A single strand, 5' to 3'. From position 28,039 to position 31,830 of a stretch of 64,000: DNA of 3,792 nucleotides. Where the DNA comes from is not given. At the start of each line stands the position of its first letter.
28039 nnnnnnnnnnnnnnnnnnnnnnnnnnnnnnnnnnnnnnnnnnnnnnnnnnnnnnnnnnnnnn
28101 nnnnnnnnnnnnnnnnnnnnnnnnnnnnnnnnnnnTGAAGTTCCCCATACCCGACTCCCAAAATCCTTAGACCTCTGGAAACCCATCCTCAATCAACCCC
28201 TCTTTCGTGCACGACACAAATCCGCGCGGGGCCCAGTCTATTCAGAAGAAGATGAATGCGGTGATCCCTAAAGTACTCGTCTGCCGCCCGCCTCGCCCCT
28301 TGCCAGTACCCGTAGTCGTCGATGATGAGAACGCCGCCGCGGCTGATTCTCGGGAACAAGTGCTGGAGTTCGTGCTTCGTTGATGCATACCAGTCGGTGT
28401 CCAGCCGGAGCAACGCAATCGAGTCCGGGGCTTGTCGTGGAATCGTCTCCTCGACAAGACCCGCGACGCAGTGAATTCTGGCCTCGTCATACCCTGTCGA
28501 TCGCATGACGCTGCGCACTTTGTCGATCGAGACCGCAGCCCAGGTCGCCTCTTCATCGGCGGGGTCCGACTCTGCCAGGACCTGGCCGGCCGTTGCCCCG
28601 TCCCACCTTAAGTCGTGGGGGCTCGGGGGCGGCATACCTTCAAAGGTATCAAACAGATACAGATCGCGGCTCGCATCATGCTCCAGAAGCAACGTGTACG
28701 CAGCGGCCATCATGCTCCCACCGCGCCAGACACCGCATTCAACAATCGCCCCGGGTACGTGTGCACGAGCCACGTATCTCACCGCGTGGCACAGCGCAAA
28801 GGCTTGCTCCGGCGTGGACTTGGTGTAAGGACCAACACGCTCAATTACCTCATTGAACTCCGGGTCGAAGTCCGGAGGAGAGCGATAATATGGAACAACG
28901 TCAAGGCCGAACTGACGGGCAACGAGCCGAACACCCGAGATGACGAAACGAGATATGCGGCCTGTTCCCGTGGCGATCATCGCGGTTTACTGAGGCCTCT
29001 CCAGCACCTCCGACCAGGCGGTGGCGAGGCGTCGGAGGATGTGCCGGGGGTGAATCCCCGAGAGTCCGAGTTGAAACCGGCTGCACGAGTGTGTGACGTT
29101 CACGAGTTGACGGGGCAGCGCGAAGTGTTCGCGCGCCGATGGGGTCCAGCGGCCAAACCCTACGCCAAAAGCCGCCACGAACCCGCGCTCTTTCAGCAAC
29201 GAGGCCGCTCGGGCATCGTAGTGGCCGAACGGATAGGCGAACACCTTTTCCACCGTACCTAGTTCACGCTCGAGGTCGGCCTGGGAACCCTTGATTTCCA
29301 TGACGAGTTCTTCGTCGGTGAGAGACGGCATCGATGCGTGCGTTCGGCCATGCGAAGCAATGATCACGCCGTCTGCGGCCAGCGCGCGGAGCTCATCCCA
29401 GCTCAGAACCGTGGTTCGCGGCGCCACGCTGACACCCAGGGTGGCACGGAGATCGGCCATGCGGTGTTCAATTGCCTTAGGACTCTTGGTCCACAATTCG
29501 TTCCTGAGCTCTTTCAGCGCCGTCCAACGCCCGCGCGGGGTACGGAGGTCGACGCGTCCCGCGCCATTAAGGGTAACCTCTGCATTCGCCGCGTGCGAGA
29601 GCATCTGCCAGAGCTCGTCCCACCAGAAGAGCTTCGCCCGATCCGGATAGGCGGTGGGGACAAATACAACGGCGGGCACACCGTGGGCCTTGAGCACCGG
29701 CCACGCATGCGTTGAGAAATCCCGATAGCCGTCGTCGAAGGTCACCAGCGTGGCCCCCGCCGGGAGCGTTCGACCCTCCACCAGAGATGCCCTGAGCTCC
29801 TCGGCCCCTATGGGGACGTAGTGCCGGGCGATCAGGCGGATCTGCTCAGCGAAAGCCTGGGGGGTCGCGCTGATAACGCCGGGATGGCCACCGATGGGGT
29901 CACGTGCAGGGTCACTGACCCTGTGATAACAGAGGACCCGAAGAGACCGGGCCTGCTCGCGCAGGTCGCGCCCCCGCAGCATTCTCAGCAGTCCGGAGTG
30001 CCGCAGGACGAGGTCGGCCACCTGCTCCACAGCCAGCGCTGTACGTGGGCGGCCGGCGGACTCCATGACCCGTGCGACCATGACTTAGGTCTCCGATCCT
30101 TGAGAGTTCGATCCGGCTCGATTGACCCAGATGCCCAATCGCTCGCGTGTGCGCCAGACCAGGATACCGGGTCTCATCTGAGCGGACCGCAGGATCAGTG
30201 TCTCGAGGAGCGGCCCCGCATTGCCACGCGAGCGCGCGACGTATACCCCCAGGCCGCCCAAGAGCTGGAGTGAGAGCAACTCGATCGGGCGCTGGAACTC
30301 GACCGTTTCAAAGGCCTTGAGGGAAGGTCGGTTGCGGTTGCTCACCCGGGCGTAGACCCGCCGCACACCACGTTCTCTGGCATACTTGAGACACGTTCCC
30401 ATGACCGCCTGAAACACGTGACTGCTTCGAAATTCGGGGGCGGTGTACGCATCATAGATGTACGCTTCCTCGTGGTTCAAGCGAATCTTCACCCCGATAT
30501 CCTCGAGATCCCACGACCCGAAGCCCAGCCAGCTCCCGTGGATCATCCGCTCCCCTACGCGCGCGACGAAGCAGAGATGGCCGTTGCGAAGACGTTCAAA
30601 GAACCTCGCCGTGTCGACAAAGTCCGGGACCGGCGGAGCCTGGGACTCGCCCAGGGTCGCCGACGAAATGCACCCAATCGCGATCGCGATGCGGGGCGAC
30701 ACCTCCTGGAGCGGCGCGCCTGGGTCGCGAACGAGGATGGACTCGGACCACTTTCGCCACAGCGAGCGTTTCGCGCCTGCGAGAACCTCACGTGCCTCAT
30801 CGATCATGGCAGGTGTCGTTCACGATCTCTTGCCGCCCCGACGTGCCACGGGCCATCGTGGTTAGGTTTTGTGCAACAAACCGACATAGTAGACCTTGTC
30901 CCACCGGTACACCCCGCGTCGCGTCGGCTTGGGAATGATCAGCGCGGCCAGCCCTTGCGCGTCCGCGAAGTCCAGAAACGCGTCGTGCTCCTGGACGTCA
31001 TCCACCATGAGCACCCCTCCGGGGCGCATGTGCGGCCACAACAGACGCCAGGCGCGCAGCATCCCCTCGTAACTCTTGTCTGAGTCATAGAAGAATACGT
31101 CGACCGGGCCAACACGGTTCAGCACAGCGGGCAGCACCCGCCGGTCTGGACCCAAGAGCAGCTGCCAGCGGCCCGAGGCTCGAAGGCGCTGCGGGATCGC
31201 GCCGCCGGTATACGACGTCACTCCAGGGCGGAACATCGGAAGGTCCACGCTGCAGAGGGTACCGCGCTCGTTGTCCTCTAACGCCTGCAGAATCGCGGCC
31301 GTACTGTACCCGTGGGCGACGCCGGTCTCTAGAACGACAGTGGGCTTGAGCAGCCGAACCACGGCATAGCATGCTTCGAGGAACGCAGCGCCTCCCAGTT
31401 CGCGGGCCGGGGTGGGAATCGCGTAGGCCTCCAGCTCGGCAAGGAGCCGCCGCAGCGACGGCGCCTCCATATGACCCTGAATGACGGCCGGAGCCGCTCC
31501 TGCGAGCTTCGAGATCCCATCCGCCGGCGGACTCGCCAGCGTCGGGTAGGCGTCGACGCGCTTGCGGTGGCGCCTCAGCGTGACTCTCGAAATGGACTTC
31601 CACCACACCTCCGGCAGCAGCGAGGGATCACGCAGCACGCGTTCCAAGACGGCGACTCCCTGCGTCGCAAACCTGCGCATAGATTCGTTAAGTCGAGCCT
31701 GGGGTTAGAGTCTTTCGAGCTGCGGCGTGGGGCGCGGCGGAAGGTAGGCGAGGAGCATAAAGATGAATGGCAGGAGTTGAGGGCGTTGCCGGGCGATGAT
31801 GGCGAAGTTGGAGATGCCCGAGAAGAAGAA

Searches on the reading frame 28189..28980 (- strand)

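Call 45: search_protein_families(library=pfam, proteins=[window:28189-28980:-])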
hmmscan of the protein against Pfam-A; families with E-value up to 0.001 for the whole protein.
window:28189-28980:- (263 aa): 2 families
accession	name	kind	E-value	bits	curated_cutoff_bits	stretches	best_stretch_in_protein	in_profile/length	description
PF05711.17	TylF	-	7.5e-42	143.8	23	1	63-247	79-253/264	Macrocin-O-methyltransferase (TylF)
PF13578.12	Methyltransf_24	-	2.6e-12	48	26.3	1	80-223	1-105/105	Methyltransferase domain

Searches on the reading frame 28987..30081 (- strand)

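Call 45: search_protein_families(library=pfam, proteins=[window:28987-30081:-])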
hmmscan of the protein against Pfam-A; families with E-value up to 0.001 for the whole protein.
window:28987-30081:- (364 aa): 1 family
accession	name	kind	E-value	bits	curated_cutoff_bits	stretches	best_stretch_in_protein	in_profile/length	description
PF01522.26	Polysacc_deac_1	-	7.5e-22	78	23.1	1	107-302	5-122/124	Polysaccharide deacetylase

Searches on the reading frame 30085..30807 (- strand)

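Call 6: search_protein_families(library=pfam, proteins=[window:30085-30807:-])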
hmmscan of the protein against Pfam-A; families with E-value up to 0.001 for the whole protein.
window:30085-30807:- (240 aa): 1 family
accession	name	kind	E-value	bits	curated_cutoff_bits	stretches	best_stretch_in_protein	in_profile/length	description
PF00583.31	Acetyltransf_1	-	1e-08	35.9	20.7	1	70-167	25-112/116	Acetyltransferase (GNAT) family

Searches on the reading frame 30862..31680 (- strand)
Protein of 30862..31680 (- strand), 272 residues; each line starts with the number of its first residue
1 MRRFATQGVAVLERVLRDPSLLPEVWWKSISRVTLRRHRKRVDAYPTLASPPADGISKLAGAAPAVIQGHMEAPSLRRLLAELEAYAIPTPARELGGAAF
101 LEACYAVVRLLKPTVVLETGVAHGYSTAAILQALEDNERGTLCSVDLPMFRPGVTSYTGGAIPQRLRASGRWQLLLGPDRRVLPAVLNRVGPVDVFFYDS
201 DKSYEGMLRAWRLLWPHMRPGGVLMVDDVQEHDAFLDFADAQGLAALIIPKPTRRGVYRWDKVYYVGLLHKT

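Call 6: search_protein_families(library=pfam, proteins=[window:30862-31680:-])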
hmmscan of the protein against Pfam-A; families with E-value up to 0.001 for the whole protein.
window:30862-31680:- (272 aa): 1 family
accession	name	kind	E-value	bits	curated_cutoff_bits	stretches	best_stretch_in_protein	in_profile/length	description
PF13578.12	Methyltransf_24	-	3.1e-18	67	26.3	1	117-229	1-105/105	Methyltransferase domain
